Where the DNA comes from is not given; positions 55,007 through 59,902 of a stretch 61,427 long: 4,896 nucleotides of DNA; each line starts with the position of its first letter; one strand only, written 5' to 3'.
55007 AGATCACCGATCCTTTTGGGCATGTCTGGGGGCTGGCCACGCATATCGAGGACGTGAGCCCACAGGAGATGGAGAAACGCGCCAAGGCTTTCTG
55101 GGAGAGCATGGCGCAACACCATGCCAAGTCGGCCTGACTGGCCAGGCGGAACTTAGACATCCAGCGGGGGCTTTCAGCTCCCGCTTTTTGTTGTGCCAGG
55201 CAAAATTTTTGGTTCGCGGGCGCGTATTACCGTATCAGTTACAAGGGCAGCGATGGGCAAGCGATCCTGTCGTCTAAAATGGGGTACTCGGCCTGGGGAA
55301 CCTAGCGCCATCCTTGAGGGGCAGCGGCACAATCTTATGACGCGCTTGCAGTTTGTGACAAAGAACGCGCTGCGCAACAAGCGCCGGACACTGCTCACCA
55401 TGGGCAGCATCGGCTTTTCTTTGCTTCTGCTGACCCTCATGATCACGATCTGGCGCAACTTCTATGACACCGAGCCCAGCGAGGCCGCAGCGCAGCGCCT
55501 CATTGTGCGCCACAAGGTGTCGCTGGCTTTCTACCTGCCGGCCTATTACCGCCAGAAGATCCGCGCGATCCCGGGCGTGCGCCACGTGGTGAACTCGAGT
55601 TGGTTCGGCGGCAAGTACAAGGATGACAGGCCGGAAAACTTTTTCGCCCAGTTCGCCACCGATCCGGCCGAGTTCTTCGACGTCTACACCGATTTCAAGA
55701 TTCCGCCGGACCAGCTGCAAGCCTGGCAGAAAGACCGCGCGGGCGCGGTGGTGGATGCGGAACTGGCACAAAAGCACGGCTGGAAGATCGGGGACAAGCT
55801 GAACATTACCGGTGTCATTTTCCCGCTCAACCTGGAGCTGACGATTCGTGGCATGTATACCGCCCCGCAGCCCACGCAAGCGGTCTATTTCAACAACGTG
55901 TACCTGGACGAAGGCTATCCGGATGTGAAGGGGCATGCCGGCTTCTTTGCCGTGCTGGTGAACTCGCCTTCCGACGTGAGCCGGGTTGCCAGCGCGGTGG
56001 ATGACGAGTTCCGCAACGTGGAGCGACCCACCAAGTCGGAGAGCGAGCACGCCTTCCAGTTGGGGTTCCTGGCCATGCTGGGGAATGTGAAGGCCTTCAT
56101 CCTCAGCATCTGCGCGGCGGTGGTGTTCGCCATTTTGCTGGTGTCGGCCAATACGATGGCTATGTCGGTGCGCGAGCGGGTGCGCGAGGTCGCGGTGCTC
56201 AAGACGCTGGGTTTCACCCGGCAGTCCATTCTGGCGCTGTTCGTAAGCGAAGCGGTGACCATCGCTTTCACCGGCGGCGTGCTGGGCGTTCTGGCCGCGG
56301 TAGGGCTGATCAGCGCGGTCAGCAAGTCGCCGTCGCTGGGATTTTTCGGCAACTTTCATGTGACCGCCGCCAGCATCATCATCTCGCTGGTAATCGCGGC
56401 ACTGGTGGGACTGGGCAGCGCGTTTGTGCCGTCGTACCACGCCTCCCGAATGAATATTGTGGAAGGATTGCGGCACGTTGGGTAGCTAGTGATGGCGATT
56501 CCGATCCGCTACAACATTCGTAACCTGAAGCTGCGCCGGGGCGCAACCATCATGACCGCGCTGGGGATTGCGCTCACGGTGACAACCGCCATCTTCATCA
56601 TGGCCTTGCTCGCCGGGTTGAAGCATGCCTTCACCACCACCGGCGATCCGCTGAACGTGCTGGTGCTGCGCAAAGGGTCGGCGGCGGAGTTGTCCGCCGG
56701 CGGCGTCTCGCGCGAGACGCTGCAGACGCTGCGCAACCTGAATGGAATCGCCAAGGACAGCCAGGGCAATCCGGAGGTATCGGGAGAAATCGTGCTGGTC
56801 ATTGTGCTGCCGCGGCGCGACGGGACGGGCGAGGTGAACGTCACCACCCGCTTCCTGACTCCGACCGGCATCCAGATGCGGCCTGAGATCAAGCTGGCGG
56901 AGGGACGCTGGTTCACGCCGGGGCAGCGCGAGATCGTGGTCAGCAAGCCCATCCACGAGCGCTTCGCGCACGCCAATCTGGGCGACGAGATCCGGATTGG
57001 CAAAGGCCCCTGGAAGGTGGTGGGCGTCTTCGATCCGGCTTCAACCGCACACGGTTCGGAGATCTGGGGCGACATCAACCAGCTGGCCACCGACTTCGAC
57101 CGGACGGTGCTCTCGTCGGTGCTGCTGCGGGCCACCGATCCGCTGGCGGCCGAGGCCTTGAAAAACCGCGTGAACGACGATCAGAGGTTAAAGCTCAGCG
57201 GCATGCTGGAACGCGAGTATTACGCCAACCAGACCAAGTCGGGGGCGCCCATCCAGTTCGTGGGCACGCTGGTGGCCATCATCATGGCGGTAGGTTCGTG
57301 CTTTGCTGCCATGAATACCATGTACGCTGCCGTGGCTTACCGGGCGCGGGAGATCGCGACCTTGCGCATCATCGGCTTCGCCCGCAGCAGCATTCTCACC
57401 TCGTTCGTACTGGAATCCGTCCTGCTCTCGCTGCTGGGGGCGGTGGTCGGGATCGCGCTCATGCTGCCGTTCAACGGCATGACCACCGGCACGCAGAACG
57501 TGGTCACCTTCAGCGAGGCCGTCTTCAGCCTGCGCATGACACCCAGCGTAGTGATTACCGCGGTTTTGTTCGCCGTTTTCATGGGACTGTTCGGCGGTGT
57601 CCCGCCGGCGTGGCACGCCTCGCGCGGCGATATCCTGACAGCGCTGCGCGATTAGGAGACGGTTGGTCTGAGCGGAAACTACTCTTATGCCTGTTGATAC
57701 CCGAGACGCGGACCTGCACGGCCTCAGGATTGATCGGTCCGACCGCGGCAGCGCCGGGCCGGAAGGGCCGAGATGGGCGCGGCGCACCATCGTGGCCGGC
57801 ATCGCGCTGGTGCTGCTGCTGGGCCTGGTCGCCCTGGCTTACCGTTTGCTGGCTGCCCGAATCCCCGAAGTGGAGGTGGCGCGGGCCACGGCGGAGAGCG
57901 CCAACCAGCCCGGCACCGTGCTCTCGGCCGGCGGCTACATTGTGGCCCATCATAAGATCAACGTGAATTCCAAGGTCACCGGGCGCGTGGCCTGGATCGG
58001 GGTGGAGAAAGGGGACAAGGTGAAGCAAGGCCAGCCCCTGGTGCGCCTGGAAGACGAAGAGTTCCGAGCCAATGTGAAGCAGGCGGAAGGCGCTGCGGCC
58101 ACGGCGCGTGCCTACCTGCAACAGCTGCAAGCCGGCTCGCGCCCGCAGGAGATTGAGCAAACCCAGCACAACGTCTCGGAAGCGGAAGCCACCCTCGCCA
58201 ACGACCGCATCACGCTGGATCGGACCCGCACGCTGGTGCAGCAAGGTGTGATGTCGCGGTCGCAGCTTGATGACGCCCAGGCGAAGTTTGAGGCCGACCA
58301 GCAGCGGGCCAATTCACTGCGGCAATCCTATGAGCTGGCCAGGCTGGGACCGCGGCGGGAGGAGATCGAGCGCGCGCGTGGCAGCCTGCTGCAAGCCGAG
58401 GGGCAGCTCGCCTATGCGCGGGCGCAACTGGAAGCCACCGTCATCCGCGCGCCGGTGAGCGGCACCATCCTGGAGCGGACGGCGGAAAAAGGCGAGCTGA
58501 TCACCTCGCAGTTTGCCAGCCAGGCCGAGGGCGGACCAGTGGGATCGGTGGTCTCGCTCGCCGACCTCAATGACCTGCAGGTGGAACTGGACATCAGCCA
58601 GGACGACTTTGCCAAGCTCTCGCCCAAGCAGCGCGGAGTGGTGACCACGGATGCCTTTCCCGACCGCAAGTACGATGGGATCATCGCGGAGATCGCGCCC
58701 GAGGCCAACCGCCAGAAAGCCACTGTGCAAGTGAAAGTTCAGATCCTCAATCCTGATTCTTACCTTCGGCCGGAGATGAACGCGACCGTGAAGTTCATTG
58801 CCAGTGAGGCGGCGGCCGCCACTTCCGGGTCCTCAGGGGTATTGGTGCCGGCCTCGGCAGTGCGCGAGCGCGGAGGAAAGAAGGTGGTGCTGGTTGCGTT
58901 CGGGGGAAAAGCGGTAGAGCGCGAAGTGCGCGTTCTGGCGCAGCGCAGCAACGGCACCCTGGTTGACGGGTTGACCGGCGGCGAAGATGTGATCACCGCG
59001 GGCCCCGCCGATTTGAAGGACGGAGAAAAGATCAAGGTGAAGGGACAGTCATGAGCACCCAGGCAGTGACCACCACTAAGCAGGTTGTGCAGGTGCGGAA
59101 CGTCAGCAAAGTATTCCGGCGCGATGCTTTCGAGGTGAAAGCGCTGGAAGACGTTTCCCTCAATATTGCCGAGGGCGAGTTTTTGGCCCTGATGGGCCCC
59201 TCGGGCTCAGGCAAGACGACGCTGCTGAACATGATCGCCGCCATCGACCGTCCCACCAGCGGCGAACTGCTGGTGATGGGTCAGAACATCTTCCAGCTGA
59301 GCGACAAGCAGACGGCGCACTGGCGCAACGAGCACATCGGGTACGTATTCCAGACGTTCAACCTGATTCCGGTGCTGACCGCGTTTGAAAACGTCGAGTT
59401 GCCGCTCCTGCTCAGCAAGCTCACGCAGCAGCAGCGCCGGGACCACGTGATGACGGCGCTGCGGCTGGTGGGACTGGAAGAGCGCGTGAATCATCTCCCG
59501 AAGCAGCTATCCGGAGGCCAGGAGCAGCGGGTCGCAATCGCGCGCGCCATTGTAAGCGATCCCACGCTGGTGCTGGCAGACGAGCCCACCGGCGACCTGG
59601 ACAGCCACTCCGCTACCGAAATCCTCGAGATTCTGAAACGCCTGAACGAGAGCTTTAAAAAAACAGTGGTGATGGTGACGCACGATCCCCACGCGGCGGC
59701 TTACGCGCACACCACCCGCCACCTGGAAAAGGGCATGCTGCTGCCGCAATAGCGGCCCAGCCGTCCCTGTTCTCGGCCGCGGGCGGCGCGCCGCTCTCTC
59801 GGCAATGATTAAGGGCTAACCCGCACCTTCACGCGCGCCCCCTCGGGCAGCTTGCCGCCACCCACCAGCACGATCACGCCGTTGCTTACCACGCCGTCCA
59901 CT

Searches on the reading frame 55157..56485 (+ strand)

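Call 52: search_protein_families(library=pfam, proteins=[window:55157-56485:+], max_evalue=0.00001)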
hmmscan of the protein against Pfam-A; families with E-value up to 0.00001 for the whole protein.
window:55157-56485:+ (442 aa): 2 families
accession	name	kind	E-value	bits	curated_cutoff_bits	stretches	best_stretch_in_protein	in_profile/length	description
PF02687.27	FtsX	-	6.7e-17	62.1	25.5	1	320-434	5-120/120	FtsX-like permease C-terminal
PF12704.14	MacB_PCD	-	2.4e-09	38.2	27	1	78-282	1-205/207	MacB-like periplasmic core domain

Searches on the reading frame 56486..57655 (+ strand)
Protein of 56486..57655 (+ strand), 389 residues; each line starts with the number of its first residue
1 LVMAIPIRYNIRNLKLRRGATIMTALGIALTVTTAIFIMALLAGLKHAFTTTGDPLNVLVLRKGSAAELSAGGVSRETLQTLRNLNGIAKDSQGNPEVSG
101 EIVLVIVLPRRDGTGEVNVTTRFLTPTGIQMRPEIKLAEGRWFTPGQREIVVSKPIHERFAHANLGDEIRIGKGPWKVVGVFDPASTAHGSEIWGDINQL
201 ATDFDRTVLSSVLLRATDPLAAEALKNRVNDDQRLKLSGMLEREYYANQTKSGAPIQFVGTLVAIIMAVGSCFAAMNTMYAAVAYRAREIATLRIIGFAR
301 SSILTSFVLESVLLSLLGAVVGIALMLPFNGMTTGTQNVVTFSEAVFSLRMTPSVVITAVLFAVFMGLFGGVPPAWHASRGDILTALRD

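Call 52: search_protein_families(library=pfam, proteins=[window:56486-57655:+], max_evalue=0.00001)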
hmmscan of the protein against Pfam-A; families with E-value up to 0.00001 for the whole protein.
window:56486-57655:+ (389 aa): 2 families
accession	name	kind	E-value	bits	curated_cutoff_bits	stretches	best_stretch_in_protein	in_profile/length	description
PF12704.14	MacB_PCD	-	1.2e-19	71.9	27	1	21-230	1-205/207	MacB-like periplasmic core domain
PF02687.27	FtsX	-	3.4e-14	53.4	25.5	1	262-381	2-118/120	FtsX-like permease C-terminal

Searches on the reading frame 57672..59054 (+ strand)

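Call 52: search_protein_families(library=pfam, proteins=[window:57672-59054:+], max_evalue=0.00001)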
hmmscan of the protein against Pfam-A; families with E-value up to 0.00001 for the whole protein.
window:57672-59054:+ (460 aa): 2 families
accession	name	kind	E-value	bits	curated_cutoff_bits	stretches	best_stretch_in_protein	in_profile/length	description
PF16576.10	HlyD_D23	-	3.2e-20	72.8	30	1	201-371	58-214/214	Barrel-sandwich domain of CusB or HlyD membrane-fusion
PF13437.12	HlyD_3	-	1.6e-16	61.4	22.2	1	257-364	1-102/106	HlyD family secretion protein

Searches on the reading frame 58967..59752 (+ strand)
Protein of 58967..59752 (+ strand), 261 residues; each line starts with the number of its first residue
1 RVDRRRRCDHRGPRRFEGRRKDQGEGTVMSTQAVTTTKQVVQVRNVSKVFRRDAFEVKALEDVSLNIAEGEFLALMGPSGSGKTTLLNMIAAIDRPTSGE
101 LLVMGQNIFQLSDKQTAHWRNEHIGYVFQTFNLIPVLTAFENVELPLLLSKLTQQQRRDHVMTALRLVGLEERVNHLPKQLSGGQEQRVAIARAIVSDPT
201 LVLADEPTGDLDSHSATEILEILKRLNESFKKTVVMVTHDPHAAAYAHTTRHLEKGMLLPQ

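Call 52: search_protein_families(library=pfam, proteins=[window:58967-59752:+], max_evalue=0.00001)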
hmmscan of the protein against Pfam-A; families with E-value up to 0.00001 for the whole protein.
window:58967-59752:+ (261 aa): 1 family
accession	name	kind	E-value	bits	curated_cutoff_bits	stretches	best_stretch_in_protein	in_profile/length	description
PF00005.33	ABC_tran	-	2.4e-38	132.2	25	1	60-208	1-136/137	ABC transporter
